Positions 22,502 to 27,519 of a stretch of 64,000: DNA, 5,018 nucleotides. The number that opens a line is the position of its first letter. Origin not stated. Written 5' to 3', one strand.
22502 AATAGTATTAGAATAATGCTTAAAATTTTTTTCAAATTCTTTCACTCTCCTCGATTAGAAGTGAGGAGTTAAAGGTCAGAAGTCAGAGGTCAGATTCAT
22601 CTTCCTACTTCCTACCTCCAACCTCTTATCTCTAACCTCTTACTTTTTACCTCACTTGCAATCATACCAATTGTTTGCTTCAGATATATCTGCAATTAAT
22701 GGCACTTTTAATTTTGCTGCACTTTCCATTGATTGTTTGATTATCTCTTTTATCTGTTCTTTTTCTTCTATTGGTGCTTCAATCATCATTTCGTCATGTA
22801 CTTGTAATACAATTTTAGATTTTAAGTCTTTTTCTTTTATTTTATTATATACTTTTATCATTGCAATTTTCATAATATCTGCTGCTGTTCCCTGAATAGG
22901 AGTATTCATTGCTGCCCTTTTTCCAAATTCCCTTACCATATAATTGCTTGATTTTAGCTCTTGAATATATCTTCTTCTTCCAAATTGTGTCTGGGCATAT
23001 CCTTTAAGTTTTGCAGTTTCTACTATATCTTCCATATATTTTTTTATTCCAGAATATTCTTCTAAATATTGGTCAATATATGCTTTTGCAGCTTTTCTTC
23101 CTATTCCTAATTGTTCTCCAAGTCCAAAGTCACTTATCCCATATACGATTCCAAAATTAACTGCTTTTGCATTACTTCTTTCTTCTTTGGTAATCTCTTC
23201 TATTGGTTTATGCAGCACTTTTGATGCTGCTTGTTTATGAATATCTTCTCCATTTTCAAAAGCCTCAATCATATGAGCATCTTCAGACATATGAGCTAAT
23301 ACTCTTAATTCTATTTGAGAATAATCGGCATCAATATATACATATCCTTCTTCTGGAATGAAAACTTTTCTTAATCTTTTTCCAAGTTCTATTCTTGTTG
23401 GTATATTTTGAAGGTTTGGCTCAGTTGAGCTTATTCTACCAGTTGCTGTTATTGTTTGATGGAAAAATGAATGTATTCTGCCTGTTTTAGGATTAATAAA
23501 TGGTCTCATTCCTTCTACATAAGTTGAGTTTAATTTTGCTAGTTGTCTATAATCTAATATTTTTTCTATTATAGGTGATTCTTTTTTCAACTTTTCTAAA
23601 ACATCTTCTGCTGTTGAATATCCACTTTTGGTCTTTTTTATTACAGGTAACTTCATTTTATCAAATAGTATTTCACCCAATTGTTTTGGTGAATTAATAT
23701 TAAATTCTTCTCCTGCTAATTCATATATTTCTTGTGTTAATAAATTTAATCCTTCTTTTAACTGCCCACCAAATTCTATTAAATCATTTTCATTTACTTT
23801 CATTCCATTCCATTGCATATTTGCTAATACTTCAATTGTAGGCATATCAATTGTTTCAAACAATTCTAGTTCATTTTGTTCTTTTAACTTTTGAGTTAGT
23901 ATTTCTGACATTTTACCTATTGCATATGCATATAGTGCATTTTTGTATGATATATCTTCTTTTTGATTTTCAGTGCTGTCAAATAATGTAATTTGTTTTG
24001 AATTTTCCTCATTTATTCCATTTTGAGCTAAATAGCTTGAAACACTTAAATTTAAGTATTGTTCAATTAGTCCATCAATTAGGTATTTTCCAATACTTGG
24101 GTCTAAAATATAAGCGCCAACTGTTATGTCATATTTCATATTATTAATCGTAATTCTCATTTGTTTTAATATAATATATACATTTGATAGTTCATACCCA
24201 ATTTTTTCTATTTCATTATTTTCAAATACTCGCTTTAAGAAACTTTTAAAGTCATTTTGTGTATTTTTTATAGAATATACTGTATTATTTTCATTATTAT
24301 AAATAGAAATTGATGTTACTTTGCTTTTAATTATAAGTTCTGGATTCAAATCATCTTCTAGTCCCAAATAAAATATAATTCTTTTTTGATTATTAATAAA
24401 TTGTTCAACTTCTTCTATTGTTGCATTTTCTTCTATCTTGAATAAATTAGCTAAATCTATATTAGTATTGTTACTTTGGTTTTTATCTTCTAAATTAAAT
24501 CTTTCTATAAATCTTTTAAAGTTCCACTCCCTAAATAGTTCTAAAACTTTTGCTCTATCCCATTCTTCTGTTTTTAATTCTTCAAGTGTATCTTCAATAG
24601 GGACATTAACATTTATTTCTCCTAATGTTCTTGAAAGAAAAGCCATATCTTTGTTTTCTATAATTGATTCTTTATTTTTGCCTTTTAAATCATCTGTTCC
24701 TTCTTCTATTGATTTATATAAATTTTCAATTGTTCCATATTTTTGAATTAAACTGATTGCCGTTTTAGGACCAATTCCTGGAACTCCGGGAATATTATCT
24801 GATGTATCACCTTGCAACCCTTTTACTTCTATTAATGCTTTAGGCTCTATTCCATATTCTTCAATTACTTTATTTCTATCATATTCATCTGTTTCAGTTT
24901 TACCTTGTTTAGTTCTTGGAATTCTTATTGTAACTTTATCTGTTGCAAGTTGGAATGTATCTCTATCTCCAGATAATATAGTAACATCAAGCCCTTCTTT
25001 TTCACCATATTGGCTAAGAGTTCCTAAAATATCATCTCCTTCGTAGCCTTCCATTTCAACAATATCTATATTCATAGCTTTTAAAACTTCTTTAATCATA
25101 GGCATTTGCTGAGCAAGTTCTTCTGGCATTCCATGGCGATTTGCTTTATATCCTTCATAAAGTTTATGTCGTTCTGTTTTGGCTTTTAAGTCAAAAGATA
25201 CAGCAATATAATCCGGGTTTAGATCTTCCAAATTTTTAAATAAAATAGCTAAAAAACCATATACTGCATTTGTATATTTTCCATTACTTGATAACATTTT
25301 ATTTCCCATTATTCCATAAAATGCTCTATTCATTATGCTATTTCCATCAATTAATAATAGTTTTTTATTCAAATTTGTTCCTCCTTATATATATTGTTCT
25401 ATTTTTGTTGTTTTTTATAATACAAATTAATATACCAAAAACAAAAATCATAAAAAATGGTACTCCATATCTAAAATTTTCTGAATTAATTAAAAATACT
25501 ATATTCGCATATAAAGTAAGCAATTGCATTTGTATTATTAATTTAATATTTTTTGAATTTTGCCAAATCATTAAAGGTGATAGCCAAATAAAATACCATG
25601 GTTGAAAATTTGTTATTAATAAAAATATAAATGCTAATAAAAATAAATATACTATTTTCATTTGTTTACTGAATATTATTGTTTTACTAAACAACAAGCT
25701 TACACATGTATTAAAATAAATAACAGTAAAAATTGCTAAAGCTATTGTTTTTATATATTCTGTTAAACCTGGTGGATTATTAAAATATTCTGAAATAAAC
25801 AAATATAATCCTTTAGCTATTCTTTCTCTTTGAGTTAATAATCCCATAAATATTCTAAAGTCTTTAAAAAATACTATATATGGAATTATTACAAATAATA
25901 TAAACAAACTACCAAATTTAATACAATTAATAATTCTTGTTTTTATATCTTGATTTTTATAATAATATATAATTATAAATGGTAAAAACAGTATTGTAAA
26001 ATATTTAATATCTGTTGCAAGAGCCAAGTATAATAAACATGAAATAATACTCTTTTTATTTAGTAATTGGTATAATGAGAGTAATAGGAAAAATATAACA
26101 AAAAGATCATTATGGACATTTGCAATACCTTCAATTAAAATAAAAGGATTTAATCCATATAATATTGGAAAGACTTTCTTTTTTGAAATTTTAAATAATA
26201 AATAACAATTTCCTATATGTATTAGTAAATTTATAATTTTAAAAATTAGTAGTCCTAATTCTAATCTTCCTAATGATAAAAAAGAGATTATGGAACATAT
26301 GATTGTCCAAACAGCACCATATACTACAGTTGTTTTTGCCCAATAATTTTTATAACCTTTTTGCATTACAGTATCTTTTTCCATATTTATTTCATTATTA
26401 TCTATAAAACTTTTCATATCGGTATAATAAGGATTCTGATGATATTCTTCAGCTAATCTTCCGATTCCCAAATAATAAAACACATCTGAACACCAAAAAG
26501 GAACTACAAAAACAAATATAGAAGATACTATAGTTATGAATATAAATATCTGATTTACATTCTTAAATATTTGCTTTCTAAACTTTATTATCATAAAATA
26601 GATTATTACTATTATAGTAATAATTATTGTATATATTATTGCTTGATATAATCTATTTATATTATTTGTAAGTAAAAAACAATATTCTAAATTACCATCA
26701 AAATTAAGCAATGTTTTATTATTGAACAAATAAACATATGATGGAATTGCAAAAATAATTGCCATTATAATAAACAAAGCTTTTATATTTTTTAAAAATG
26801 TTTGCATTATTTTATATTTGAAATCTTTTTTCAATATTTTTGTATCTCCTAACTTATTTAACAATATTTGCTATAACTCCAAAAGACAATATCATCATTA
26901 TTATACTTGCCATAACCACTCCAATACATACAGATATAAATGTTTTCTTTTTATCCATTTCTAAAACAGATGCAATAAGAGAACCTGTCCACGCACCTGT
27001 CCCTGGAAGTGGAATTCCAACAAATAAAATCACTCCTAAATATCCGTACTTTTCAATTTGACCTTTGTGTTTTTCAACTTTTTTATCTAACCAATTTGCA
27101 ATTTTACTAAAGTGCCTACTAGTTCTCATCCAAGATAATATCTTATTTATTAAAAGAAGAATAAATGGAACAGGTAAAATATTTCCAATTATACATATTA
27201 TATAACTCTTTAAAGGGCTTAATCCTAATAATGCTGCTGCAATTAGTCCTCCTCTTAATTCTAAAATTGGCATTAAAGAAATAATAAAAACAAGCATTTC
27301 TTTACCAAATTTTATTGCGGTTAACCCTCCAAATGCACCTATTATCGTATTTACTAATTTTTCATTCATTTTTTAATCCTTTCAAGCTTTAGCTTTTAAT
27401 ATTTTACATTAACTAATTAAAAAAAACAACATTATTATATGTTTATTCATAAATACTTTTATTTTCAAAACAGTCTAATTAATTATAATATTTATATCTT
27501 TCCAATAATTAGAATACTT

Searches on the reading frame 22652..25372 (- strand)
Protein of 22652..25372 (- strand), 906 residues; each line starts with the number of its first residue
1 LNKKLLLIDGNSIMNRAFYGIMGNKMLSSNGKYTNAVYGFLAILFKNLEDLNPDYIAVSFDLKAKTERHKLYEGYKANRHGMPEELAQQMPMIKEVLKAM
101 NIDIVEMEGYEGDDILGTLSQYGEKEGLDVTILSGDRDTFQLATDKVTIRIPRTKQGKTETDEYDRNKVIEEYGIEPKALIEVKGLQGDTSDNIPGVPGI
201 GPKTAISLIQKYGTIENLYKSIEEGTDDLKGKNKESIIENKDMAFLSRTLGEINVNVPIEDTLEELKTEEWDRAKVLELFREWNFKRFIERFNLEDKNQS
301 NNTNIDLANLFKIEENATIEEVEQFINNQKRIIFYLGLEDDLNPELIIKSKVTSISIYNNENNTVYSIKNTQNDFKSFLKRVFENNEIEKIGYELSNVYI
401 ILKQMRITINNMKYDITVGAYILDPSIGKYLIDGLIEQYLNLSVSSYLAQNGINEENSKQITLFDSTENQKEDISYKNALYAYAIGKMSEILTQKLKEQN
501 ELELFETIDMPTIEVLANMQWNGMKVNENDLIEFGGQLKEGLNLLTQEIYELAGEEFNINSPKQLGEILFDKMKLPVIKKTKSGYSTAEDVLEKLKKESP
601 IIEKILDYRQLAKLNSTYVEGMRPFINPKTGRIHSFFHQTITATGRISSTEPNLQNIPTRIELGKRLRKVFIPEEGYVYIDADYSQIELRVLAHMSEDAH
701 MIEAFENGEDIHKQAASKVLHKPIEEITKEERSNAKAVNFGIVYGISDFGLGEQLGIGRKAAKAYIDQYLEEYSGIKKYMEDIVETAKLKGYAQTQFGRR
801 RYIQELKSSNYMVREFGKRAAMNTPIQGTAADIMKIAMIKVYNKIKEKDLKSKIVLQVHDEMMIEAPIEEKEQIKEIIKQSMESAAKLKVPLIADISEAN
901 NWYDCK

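Call 80: search_protein_families(library=pfam, proteins=[window:22652-25372:-], max_evalue=0.00001)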
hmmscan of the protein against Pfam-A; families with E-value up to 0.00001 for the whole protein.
window:22652-25372:- (906 aa): 5 families
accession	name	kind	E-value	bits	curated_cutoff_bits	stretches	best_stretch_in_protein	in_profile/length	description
PF00476.26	DNA_pol_A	-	5.7e-163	542.7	34.3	1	531-904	4-381/381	DNA polymerase family A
PF02739.22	5_3_exonuc_N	-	3.2e-57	193.3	34.3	1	4-174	1-164/164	5'-3' exonuclease, N-terminal resolvase-like domain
PF01367.25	5_3_exonuc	-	1.1e-31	109.6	40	1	175-273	1-96/97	5'-3' exonuclease, C-terminal SAM fold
PF22619.2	DNA_polI_exo1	-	3.8e-09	36.9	27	1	349-441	12-102/140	DNA polymerase I, ribonuclease H-like domain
PF01612.26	DNA_pol_A_exo1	-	2.5e-06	27.9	23.6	1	348-453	37-142/173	3'-5' exonuclease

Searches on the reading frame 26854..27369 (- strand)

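Call 81: search_protein_families(library=pfam, proteins=[window:26854-27369:-], max_evalue=0.00001)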
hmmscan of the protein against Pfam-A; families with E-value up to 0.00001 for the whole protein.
window:26854-27369:- (171 aa): 1 family
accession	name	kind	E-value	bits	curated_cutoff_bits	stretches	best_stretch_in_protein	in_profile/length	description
PF06695.16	Sm_multidrug_ex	-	5.6e-46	156.5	30.7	1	37-157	1-121/121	Putative small multi-drug export protein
